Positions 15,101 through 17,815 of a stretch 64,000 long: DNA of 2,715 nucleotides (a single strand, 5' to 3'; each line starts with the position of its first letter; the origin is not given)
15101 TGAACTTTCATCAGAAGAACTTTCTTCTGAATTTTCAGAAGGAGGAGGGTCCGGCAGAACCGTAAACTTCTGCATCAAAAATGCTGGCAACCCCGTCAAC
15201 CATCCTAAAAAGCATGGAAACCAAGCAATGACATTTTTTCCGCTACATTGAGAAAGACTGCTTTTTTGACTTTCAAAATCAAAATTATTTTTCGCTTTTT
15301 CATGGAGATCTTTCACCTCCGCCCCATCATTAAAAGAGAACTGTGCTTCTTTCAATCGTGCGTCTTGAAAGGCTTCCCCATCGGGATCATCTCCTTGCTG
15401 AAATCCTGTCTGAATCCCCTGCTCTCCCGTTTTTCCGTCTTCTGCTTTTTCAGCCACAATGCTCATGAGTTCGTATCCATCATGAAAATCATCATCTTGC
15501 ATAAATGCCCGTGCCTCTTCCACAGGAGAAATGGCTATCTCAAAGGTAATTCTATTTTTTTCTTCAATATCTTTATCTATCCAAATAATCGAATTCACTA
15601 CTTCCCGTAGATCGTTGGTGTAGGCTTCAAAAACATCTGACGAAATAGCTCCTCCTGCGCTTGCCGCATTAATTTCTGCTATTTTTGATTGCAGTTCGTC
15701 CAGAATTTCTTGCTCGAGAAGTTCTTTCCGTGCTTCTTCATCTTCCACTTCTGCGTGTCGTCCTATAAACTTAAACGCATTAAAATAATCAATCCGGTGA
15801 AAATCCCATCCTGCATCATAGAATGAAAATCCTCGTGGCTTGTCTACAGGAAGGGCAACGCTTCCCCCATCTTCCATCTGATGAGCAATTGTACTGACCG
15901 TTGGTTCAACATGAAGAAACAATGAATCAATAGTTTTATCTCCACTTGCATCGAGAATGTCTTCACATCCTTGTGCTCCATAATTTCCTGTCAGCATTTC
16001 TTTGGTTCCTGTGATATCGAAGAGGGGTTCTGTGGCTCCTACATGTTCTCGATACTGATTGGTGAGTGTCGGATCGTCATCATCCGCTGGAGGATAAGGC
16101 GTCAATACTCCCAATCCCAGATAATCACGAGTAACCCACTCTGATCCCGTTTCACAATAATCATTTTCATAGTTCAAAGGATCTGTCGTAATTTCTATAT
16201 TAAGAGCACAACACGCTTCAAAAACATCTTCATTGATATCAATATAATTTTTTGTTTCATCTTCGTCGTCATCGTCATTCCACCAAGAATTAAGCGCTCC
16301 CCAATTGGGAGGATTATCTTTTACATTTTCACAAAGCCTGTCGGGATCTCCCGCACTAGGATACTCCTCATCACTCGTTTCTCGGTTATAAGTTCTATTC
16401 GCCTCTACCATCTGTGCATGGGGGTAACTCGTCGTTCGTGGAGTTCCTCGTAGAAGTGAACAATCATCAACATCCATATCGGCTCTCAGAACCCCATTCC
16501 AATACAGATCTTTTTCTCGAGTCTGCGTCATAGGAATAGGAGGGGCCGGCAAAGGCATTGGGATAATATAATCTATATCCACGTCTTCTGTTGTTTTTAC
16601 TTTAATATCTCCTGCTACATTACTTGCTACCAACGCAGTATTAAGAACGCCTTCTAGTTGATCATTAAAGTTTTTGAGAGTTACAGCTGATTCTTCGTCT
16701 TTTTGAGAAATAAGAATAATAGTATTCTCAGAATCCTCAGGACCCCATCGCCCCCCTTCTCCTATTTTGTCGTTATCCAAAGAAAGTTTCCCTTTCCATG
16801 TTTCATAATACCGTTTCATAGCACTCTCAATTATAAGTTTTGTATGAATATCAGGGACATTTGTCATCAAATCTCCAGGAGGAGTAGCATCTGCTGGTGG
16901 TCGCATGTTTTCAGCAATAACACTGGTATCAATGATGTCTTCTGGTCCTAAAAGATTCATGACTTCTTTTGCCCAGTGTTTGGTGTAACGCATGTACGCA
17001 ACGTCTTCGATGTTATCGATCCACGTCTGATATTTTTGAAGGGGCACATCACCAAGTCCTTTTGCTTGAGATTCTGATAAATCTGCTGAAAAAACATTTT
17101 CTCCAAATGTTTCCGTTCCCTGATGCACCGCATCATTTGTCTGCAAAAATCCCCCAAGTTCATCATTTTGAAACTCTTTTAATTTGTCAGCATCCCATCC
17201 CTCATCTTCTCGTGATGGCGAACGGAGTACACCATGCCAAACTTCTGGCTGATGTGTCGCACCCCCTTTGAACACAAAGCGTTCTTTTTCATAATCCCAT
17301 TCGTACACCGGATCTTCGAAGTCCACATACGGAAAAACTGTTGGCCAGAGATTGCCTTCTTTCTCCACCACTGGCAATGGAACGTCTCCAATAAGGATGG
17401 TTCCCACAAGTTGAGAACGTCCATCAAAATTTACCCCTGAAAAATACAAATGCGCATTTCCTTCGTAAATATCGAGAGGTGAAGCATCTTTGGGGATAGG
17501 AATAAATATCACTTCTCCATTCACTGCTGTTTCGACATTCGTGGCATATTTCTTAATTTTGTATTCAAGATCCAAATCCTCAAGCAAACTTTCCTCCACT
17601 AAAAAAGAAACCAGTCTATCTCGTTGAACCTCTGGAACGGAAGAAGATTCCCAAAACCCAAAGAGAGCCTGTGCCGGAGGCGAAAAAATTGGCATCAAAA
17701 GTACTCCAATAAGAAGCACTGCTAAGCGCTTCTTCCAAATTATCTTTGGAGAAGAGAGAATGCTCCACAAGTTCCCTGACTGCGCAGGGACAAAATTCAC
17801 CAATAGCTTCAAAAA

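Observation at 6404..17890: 3,828-aa secreted protein with an unusual mosaic of adhesin-type, hydrophobic and proline-rich segments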

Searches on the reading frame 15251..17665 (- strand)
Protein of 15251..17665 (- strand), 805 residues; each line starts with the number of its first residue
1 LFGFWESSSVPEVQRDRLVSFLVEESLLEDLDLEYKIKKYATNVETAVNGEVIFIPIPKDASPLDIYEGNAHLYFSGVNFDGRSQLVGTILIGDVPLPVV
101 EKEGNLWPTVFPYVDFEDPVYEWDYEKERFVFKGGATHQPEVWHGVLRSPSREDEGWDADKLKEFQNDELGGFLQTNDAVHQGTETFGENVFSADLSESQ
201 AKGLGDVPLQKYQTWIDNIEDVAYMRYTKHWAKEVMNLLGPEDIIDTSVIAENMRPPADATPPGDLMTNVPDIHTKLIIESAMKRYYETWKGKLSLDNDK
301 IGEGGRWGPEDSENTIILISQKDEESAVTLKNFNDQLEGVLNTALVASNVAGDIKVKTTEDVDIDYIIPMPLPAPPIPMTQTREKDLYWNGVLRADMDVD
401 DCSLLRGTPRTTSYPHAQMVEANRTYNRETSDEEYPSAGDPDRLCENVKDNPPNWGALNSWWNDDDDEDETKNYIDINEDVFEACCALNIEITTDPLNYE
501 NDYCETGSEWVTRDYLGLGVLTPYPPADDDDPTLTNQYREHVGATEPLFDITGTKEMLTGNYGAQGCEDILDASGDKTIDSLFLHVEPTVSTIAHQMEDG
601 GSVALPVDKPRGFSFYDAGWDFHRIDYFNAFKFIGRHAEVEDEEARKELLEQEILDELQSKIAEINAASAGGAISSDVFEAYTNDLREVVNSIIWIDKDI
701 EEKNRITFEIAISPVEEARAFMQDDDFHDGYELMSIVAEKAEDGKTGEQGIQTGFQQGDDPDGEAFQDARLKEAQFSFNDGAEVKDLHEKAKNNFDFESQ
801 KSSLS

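Call 54: search_solved_structures(query=A2, max_evalue=10)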
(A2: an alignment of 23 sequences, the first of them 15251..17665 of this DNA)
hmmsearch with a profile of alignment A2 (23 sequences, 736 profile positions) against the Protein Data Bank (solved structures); distinct sequences matched with E-value up to 10: 24.
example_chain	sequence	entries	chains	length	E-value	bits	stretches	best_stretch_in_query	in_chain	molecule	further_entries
6zm9_A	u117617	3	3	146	0.058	14.8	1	13-76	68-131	Chains: A | Phage SAM lyase Svi3-3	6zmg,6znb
9if7_SJ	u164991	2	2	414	0.52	11.7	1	212-319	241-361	PRP19-related complex protein 3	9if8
8bjw_A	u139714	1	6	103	0.7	11.3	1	572-652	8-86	Protein C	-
2noi_A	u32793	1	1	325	2.2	9.6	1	367-410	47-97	N-glycosylase/DNA lyase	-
2noe_A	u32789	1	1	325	2.2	9.6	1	367-410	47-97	N-glycosylase/DNA lyase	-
2i5w_A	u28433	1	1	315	2.6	9.4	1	367-410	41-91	N-glycosylase/DNA lyase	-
6w0r_A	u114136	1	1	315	2.6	9.4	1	367-410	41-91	N-glycosylase/DNA lyase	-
5an4_A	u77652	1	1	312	2.6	9.4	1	367-410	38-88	N-GLYCOSYLASE/DNA LYASE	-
3ktu_A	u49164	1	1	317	2.7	9.3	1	367-410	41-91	N-glycosylase/DNA lyase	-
6w0m_A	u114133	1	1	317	2.7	9.3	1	367-410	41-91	N-glycosylase/DNA lyase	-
6w13_A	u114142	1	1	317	2.7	9.3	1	367-410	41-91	N-glycosylase/DNA lyase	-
1yqk_A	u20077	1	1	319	2.7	9.3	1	367-410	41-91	N-glycosylase/DNA lyase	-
1yql_A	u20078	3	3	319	2.7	9.3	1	367-410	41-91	N-glycosylase/DNA lyase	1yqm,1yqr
1n3a_A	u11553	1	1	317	2.7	9.3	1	367-410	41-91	N-glycosylase/DNA lyase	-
1fn7_A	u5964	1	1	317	2.7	9.3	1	367-410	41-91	8-OXOGUANINE DNA GLYCOSYLASE 1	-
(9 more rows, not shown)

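Call 55: find_related_loci(query=A2, collection=genome_contigs, flank=10000)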
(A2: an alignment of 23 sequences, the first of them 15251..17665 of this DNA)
Query A2 (805 aa) in genome_contigs; peptide patterns used: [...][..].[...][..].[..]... (x = any residue, [..] = any of these).
204 stretches matched a pattern; 143 encode a relative of the query (tblastn E <= 1e-3); the best 80 are kept; 80 distinct loci.
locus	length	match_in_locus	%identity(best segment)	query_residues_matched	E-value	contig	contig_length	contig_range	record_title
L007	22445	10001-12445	62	1-805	0e+0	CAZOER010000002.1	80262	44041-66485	MAG TPA_asm: uncultured Candidatus Peribacteria bacterium isolate binchicken_co28_198 genome assembly, contig: NODE_208_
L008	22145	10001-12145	41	11-778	2e-161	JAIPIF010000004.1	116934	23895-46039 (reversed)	MAG: Candidatus Gracilibacteria bacterium isolate Tobar13.5m-G68 Tobar13-5m-C134, whole genome shotgun sequence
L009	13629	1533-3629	36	10-760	1e-127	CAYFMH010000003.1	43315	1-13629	MAG TPA_asm: uncultured Candidatus Peribacteria bacterium isolate ERP019367_co2_130 genome assembly, contig: NODE_761_le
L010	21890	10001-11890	35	36-756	3e-116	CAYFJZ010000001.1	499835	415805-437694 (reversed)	MAG TPA_asm: uncultured Candidatus Peribacteria bacterium isolate ERP019367_co2_28 genome assembly, contig: NODE_7_lengt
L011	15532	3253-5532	32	4-776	2e-115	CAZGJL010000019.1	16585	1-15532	MAG TPA_asm: uncultured Candidatus Peribacteria bacterium isolate binchicken_co181_623 genome assembly, contig: NODE_591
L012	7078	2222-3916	36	13-677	6e-113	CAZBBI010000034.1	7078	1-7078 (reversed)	MAG TPA_asm: uncultured Candidatus Peribacteria bacterium isolate binchicken_co47_194 genome assembly, contig: NODE_8555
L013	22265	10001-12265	31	11-778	1e-108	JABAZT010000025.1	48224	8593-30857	MAG: Candidatus Gracilibacteria bacterium isolate HE327_NSB042 NODE_958_length_48224_cov_3.969835, whole genome shotgun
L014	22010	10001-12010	34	4-675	6e-117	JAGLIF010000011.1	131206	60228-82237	MAG: Candidatus Gracilibacteria bacterium isolate RS_2_30 ROV157_2.bin.30.fa_11, whole genome shotgun sequence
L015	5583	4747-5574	35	22-290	6e-48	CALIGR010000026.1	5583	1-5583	MAG: uncultured Candidatus Gracilibacteria bacterium isolate R3_Bin_Bin_150_1 genome assembly, contig: c_000001013328, w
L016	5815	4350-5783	27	18-561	2e-41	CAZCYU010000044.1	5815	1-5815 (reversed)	MAG TPA_asm: uncultured Candidatus Peribacteria bacterium isolate binchicken_co169_109 genome assembly, contig: k99_6575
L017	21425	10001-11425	29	4-462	2e-41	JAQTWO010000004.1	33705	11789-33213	MAG: Candidatus Gracilibacteria bacterium isolate STC_112 NODE_2584_length_33705_cov_4.318750_Sandtown_C, whole genome s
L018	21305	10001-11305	28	18-445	1e-39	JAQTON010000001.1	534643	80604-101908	MAG: Candidatus Gracilibacteria bacterium isolate STA_89 NODE_10_length_534643_cov_28.918446_Sandtown_A, whole genome sh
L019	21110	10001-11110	31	4-362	2e-39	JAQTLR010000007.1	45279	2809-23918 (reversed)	MAG: Candidatus Gracilibacteria bacterium isolate STA_21 NODE_1552_length_45279_cov_31.341469_Sandtown_A, whole genome s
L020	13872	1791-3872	26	18-668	2e-39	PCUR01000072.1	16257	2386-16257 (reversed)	MAG: Candidatus Gracilibacteria bacterium CG12_big_fil_rev_8_21_14_0_65_38_15 CG12_8_21_14_0.65_scaffold_1392_c, whole g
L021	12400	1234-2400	29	36-414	6e-39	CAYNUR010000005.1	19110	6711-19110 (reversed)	MAG TPA_asm: uncultured Candidatus Peribacteria bacterium isolate binchicken_co237_21 genome assembly, contig: NODE_1414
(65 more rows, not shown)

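Call 77: predict_structure(alignment_id=A2)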
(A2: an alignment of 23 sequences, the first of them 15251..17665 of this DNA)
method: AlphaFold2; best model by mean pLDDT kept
length: 805 residues; sequences in the alignment: 23
mean_pLDDT: 76.1   pTM: 0.63
mean pLDDT of the five models: 76.1, 73.3, 72.8, 72.0, 70.6
residues with pLDDT >= 90: 244; 70-90: 311; 50-70: 124; < 50: 126
segments of 3 or more residues with pLDDT < 50: 1-12, 440-444, 446-484, 516-526, 530-535, 740-757, 775-805
pLDDT, mean of each block of 10 residues (from residue 1): 38 75 91 92 88 91 94 89 89 91 86 91 92 76 86 74 85 86 69 76 77 92 91 82 58 68 78 85 88 85 76 89 94 94 91 92 72 74 85 90 88 89 61 53 46 39 42 40 54 57 74 55 45 54 71 79 91 93 91 78 82 91 94 94 94 95 89 84 88 94 87 83 76 70 42 45 61 44 38 38 30
secondary structure, 60 per line:
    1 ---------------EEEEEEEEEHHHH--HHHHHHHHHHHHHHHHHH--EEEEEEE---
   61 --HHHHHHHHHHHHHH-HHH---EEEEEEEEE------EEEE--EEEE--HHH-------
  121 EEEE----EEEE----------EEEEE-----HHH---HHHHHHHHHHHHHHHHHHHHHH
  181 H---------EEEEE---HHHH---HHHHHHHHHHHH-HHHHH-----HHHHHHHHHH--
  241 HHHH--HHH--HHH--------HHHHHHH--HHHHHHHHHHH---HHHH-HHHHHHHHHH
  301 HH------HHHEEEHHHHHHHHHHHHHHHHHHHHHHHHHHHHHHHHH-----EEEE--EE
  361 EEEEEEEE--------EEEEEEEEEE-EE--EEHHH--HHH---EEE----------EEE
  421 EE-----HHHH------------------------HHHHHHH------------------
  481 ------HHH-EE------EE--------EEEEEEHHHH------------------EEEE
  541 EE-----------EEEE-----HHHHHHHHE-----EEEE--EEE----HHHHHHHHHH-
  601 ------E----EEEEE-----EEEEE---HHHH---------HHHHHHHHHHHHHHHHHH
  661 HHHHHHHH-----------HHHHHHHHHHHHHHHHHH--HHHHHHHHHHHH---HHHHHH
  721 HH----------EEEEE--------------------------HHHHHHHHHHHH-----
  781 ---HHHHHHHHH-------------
elements in order (helices of 4 or more, strands of 3 or more residues): E16-24 H25-28 H31-48 E51-57 H63-76 E84-92 E99-102 E105-108 E121-124 E129-132 E143-147 H159-181 E191-195 H199-202 H206-217 H219-223 H229-238 H241-244 H263-269 H272-282 H286-289 H291-302 E312-314 H315-347 E353-356 E359-368 E377-386 E405-407 E418-422 H428-431 H456-462 E509-514 H515-518 E537-542 E554-557 H563-570 E577-580 E583-585 H590-599 E612-616 E622-626 H630-633 H643-668 H680-697 H700-711 H715-722 E733-737 H764-775 H784-792

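Call 80: fold_search(model_id=the predicted structure, library=pdb)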
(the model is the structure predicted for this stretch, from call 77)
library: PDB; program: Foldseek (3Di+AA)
matches with E <= 10: 588; with E <= 0.001: 0
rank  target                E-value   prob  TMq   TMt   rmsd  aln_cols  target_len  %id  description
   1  4ief_D                7.3e-02  0.96  0.14  0.25   9.1       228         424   13  Complex of Porphyromonas gingivalis RgpB pro- and mature domains (released 2013-04-10)
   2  5xx1_F                1.5e-01  0.75  0.10  0.10  10.8       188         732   11  Crystal structure of Arginine decarboxylase (AdiA) from Salmonella typhimurium (released 2018-05-16)
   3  5xx1_G                1.5e-01  0.75  0.10  0.10  10.8       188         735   11  Crystal structure of Arginine decarboxylase (AdiA) from Salmonella typhimurium (released 2018-05-16)
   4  5xx1_B                1.5e-01  0.69  0.09  0.10  11.3       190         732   10  Crystal structure of Arginine decarboxylase (AdiA) from Salmonella typhimurium (released 2018-05-16)
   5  5xx1_H                1.8e-01  0.69  0.10  0.10  10.8       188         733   11  Crystal structure of Arginine decarboxylase (AdiA) from Salmonella typhimurium (released 2018-05-16)
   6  5xx1_A                2.0e-01  0.47  0.09  0.10  14.2       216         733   11  Crystal structure of Arginine decarboxylase (AdiA) from Salmonella typhimurium (released 2018-05-16)
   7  5xx1_J                2.1e-01  0.63  0.09  0.10  11.3       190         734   10  Crystal structure of Arginine decarboxylase (AdiA) from Salmonella typhimurium (released 2018-05-16)
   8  5xx1_I                2.1e-01  0.63  0.09  0.10  11.3       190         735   10  Crystal structure of Arginine decarboxylase (AdiA) from Salmonella typhimurium (released 2018-05-16)
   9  5xx1_E                2.3e-01  0.66  0.10  0.10  10.8       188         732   11  Crystal structure of Arginine decarboxylase (AdiA) from Salmonella typhimurium (released 2018-05-16)
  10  4ct8_B                2.3e-01  0.25  0.09  0.17  15.5       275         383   10  Competence or damage-inducible protein CinA from Thermus thermophilus (released 2014-10-15)
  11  2p2c_E                2.4e-01  0.44  0.10  0.35  10.1       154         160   13  Inhibition of caspase-2 by a designed ankyrin repeat protein (DARPin) (released 2007-05-22)
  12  5xx1_D                2.6e-01  0.57  0.09  0.10  11.3       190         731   10  Crystal structure of Arginine decarboxylase (AdiA) from Salmonella typhimurium (released 2018-05-16)
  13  6kmz_A                2.6e-01  0.44  0.09  0.32   7.8       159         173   11  caspase-4 P22/P10 C258A in complex with human GSDMD-C domain (released 2020-03-11)
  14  1xmp_F                2.8e-01  0.23  0.09  0.31  14.3       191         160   16  Crystal Structure of PurE (BA0288) from Bacillus anthracis at 1.8 Resolution (released 2004-11-16)
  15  1di0_D                3.3e-01  0.63  0.12  0.41   8.5       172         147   10  CRYSTAL STRUCTURE OF LUMAZINE SYNTHASE FROM BRUCELLA ABORTUS (released 2000-04-24)
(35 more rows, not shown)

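Call 106: search_protein_families(library=pfam, alignment_id=A2, max_evalue=1)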
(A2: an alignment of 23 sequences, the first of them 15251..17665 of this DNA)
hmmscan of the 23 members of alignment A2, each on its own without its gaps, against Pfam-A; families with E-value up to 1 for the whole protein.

A. member 1, window:15251-17665:- (805 aa): 0 families

B. families by the number of members that match (of 23 scanned): 9 families
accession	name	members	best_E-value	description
PF18460.6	HetR_C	1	0.0061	Heterocyst differentiation regulator C-terminal Hood domain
PF07914.17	DUF1679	1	0.0076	Uncharacterized oxidoreductase dhs-27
PF01364.23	Peptidase_C25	1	0.016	Peptidase family C25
PF00831.28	Ribosomal_L29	1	0.028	Ribosomal L29 protein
PF22722.2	NA-iREase1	1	0.088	NACHT-associated inactive Restriction Endonuclease 1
PF20746.2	EndoS_Ig-like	1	0.094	Endo-beta-N-acetylglucosaminidase F2, Ig-like domain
PF07234.17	Babuvirus_MP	1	0.13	Movement and RNA silencing protein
PF23919.1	DUF7258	1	0.16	Domain of unknown function (DUF7258)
PF07742.17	BTG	1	0.24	BTG family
